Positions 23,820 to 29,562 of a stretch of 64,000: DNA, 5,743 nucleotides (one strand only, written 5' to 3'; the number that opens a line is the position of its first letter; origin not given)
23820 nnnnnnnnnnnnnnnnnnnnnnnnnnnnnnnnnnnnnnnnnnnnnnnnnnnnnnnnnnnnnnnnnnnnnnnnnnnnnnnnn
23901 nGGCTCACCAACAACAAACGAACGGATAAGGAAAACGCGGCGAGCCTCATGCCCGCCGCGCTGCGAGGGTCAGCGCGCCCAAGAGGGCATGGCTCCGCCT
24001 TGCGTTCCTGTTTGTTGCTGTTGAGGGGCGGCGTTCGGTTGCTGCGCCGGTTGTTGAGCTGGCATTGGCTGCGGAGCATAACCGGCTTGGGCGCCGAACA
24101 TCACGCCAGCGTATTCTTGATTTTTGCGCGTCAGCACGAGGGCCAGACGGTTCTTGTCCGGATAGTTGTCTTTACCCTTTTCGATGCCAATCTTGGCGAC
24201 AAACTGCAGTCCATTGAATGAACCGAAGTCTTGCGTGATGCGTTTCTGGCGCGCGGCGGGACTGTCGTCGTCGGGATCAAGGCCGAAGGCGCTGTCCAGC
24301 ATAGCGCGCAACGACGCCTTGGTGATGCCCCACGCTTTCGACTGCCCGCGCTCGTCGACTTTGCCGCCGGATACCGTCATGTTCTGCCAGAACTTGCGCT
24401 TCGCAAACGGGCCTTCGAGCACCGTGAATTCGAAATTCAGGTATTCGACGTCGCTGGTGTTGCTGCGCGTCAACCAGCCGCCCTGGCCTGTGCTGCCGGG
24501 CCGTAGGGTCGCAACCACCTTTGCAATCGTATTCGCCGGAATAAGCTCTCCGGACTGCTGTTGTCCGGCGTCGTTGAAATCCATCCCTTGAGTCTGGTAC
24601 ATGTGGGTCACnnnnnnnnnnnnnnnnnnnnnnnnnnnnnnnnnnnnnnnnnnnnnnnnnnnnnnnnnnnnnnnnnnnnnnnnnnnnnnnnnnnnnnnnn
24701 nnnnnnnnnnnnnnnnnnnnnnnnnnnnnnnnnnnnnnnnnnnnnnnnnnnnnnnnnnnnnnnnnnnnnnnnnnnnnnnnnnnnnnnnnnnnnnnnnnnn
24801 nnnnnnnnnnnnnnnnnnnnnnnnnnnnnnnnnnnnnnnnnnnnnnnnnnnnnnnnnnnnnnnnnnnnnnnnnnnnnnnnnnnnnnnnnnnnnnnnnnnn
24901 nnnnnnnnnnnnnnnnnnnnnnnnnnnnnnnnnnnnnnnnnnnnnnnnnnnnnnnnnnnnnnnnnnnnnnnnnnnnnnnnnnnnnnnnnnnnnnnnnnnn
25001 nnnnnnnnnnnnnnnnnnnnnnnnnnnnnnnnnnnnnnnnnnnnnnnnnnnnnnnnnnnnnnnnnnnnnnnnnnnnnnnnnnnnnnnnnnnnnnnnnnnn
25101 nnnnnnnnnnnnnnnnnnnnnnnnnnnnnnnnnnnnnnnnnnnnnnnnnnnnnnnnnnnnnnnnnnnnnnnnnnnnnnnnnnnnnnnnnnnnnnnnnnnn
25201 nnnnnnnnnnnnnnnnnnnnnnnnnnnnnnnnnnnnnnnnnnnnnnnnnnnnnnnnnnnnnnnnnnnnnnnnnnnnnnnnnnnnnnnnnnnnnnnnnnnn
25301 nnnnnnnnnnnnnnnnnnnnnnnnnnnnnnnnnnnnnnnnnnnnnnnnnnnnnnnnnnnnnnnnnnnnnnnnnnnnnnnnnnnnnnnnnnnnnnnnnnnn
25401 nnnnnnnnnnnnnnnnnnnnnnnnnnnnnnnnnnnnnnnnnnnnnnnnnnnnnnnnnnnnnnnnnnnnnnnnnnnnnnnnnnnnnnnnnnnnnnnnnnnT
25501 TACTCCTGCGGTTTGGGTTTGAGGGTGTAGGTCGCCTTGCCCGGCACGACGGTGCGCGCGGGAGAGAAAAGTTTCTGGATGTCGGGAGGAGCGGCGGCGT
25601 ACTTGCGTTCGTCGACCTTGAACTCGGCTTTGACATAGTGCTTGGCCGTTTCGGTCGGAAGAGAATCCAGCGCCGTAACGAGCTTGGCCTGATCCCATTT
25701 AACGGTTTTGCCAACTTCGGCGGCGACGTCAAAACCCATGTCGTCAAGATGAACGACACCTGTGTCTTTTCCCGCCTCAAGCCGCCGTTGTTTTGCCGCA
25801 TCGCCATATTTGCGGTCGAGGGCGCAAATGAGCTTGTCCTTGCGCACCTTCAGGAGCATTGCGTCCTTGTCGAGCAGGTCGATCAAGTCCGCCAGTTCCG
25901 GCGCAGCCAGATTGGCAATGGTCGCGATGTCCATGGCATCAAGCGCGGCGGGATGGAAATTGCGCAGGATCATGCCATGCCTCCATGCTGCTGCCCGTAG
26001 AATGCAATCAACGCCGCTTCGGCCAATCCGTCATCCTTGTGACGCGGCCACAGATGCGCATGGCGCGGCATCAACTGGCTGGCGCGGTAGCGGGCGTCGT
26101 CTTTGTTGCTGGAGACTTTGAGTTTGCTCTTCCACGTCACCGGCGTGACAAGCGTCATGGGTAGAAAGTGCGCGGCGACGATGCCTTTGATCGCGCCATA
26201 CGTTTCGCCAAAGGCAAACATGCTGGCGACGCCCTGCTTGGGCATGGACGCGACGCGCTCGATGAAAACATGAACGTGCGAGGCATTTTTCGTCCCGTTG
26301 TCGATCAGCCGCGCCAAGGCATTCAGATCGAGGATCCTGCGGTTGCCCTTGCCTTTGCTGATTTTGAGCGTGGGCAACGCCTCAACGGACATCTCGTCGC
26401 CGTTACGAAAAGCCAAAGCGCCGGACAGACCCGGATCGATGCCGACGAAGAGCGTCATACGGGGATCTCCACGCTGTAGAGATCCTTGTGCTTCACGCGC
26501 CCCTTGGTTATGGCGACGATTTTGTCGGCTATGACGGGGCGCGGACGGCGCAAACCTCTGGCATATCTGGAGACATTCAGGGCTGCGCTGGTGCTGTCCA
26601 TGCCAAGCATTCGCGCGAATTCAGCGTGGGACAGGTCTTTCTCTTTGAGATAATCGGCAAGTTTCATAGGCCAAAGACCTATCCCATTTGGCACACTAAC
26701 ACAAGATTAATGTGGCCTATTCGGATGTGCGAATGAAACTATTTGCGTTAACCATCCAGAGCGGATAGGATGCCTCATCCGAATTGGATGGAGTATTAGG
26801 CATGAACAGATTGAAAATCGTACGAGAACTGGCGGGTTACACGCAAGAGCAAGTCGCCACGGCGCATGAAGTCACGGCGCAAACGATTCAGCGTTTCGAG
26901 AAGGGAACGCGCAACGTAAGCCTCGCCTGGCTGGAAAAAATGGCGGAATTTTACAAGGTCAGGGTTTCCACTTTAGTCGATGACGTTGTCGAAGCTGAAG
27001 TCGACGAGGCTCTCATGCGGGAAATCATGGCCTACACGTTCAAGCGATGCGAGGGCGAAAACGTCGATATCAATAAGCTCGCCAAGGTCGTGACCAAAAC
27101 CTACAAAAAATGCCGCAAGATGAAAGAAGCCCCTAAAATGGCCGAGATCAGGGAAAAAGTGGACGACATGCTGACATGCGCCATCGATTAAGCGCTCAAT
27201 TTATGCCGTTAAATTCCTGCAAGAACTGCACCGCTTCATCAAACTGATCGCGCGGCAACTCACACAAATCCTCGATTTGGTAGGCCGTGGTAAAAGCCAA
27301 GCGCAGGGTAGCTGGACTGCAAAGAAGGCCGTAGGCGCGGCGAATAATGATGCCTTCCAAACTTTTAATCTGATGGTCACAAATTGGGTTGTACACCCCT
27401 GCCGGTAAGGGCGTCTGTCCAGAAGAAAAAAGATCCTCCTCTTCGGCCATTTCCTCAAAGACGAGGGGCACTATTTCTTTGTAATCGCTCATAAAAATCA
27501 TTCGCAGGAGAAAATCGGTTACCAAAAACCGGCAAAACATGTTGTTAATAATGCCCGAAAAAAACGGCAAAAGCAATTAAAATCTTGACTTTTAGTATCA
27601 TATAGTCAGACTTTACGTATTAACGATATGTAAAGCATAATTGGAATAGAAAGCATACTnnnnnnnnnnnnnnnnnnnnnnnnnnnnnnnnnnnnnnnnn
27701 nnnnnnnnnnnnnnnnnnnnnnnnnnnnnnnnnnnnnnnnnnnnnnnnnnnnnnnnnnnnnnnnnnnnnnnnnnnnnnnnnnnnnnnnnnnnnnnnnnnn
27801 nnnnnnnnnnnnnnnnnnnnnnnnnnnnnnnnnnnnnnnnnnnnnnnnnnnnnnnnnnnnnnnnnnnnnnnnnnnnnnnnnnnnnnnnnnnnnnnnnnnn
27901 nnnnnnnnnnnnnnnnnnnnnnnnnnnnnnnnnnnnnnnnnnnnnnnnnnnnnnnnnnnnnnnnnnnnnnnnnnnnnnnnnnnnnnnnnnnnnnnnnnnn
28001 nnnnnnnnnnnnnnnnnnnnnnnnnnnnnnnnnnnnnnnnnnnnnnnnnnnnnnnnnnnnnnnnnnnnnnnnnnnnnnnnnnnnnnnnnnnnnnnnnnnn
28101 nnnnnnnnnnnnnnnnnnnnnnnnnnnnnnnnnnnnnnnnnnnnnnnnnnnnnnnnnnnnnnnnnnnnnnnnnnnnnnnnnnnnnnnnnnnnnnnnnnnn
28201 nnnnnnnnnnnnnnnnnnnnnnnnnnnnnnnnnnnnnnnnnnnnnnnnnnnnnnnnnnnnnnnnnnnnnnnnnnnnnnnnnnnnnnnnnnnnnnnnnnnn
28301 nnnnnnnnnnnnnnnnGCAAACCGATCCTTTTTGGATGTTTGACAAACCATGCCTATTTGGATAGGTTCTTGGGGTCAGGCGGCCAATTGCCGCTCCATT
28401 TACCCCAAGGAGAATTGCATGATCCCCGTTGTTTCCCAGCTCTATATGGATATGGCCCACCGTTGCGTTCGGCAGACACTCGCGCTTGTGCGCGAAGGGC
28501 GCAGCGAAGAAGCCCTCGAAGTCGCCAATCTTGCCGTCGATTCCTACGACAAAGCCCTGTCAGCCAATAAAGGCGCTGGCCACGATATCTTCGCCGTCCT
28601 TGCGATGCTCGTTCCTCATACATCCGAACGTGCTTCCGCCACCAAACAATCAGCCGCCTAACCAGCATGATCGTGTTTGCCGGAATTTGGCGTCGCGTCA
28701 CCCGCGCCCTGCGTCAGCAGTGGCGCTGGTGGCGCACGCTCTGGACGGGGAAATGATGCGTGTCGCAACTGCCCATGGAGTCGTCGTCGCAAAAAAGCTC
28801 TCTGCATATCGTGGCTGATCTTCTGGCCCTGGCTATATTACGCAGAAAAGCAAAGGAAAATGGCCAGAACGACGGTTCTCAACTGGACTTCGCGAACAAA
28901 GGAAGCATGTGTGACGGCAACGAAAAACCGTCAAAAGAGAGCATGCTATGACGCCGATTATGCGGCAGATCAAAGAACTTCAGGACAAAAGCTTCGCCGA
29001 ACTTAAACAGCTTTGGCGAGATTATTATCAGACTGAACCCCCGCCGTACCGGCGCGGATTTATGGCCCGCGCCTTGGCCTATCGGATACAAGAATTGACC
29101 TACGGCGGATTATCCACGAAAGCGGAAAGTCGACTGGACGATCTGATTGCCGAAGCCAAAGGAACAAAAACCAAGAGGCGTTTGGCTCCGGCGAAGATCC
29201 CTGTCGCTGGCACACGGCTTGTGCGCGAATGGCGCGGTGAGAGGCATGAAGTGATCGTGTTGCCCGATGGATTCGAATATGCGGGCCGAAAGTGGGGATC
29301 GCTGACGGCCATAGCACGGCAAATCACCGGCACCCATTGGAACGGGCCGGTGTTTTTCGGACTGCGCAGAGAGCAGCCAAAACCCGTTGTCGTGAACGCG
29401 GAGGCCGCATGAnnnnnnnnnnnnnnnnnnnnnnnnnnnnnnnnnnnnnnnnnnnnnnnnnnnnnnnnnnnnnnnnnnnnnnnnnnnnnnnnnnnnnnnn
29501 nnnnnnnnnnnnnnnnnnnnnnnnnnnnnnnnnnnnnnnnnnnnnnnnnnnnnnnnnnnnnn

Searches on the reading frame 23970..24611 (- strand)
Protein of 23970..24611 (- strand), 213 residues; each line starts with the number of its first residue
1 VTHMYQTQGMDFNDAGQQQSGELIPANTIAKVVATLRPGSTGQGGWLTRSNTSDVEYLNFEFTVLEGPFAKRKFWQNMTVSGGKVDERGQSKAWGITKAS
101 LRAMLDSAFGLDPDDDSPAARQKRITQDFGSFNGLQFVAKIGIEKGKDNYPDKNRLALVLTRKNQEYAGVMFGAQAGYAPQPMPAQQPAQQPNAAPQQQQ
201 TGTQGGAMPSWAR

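Call 26: search_protein_families(library=pfam, proteins=[window:23970-24611:-], max_evalue=0.001)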
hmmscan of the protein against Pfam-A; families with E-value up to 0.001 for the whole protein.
window:23970-24611:- (213 aa): 0 families

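Call 70: search_protein_families(library=phrogs, proteins=[window:23970-24611:-], max_evalue=0.01)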
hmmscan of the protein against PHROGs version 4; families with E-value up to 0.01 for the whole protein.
window:23970-24611:- (213 aa): 1 family
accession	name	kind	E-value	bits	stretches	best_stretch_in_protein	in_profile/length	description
phrog_2300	-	unknown function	5.4e-35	122.8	1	6-213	27-201/347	-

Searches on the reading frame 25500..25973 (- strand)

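Call 70: search_protein_families(library=phrogs, proteins=[window:25500-25973:-], max_evalue=0.01)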
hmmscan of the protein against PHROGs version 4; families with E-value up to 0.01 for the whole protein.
window:25500-25973:- (157 aa): 1 family
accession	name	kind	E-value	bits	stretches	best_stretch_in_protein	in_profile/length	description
phrog_2480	-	unknown function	3.9e-21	76.7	1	11-154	4-148/152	-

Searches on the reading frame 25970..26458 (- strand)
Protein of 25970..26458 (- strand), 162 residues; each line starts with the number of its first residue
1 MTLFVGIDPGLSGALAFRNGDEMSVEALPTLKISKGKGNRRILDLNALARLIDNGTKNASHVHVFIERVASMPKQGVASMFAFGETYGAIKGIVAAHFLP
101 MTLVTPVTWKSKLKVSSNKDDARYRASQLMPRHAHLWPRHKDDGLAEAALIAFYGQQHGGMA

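Call 70: search_protein_families(library=phrogs, proteins=[window:25970-26458:-], max_evalue=0.01)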
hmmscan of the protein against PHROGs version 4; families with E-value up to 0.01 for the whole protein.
window:25970-26458:- (162 aa): 3 families
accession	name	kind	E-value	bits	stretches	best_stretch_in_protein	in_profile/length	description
phrog_1770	-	DNA, RNA and nucleotide metabolism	2.9e-32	112.9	1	1-158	3-150/158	Holliday junction resolvase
phrog_159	-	DNA, RNA and nucleotide metabolism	3.4e-09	37.1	1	1-160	87-251/330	RuvC-like Holliday junction resolvase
phrog_827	-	DNA, RNA and nucleotide metabolism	0.0044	18.2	1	63-159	67-159/161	Holliday junction resolvase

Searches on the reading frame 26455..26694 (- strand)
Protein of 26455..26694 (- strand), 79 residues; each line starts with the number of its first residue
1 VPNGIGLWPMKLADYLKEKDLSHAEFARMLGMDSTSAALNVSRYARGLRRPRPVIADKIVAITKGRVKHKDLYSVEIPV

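Call 70: search_protein_families(library=phrogs, proteins=[window:26455-26694:-], max_evalue=0.01)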
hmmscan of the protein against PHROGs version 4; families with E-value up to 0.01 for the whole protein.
window:26455-26694:- (79 aa): 2 families
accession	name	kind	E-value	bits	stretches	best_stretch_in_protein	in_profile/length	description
phrog_35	-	transcription regulation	0.00012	23.2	1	10-72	76-133/181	transcriptional repressor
phrog_2328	-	transcription regulation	0.003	18.4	1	12-64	20-68/128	transcriptional repressor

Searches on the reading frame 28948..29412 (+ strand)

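Call 70: search_protein_families(library=phrogs, proteins=[window:28948-29412:+], max_evalue=0.01)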
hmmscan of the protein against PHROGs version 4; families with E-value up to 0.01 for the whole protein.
window:28948-29412:+ (154 aa): 1 family
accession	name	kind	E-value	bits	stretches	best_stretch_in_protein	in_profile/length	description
phrog_11806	-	unknown function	1.8e-52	178.3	1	4-143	9-148/154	-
